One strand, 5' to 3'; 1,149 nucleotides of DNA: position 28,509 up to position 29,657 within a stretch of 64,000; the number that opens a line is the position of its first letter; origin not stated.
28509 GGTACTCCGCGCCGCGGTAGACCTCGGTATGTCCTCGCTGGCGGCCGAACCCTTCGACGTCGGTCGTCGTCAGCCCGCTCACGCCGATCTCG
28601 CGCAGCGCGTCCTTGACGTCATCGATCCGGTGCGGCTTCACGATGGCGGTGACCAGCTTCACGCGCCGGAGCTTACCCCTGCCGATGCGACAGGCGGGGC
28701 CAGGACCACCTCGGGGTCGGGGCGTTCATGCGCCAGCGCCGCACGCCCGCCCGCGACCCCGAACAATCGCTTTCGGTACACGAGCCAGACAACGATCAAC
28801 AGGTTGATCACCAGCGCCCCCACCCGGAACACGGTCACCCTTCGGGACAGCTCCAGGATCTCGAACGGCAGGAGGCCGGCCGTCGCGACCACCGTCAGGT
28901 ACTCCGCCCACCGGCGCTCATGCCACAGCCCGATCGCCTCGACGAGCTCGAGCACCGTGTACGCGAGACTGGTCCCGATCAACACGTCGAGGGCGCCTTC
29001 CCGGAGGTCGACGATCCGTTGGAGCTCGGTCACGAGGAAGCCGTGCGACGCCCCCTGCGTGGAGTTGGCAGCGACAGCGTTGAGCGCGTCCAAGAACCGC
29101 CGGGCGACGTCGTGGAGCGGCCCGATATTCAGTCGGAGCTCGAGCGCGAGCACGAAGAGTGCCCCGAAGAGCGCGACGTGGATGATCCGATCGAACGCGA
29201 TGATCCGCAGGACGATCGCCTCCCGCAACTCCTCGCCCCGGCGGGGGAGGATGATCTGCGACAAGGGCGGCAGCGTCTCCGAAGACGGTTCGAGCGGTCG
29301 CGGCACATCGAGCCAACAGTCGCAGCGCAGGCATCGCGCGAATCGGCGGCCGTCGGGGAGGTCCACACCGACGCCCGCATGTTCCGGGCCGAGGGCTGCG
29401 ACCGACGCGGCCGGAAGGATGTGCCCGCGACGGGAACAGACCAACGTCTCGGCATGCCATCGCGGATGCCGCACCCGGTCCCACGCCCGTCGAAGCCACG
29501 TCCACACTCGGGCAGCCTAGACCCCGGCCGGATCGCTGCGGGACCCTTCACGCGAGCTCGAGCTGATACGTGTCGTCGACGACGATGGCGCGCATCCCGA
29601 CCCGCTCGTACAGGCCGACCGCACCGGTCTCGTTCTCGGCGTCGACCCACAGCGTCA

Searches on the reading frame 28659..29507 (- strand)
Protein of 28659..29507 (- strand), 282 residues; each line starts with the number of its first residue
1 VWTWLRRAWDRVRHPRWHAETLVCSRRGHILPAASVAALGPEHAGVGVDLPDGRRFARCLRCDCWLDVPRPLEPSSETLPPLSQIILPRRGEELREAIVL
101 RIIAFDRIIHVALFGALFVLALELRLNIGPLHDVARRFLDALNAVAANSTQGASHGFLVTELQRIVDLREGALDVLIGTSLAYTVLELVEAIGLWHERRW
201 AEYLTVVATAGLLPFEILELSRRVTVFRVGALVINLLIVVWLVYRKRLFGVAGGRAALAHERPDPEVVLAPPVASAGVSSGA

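Call 37: search_protein_families(library=pfam, proteins=[window:28659-29507:-], max_evalue=0.00001)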
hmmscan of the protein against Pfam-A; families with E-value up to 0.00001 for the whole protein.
window:28659-29507:- (282 aa): 1 family
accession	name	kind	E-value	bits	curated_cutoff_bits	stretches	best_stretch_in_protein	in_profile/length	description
PF09900.14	DUF2127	-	4e-25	89.2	24.3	1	112-245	14-139/140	Predicted membrane protein (DUF2127)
